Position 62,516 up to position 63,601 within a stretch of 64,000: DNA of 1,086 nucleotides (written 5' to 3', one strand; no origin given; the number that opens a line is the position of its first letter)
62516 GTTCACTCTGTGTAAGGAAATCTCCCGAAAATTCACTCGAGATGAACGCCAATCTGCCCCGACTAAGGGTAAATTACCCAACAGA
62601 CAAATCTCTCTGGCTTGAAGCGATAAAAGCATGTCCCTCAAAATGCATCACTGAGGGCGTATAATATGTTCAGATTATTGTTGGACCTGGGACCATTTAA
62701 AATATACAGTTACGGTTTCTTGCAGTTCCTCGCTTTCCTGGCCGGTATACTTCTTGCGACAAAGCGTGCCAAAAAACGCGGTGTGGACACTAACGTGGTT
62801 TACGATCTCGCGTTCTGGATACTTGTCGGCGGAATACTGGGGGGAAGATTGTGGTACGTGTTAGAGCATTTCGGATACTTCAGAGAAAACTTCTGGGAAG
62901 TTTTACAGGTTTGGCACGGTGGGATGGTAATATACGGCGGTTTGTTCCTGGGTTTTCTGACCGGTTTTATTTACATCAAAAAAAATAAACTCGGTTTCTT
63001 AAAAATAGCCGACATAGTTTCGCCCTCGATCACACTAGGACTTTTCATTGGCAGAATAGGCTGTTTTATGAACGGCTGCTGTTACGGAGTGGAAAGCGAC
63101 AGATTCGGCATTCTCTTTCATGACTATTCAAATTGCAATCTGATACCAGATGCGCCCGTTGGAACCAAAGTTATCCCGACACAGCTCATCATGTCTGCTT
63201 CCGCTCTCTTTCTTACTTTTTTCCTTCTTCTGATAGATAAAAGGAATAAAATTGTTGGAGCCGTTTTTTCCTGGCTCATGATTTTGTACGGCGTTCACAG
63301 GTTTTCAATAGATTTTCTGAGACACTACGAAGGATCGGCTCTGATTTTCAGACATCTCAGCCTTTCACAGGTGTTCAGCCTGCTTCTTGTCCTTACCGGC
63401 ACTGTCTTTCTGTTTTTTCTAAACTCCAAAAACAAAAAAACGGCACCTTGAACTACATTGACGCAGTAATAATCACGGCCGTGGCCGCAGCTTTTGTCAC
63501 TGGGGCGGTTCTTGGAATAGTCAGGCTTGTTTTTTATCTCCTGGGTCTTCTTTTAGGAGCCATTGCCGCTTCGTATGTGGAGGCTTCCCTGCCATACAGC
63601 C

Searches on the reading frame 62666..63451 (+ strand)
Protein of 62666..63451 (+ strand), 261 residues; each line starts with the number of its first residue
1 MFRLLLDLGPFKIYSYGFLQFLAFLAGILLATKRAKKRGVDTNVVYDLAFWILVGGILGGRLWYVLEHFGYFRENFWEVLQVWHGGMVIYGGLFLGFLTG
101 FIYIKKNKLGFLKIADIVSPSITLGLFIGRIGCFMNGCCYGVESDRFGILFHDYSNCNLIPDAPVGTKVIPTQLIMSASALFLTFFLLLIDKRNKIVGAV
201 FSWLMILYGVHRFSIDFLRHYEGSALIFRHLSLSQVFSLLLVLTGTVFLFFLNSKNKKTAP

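Call 59: find_encoding_contigs(protein=window:62666-63451:+, flank=10000, max_places=2)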
Protein window:62666-63451:+ (261 aa): no gene with exactly this product is on record in the collection.
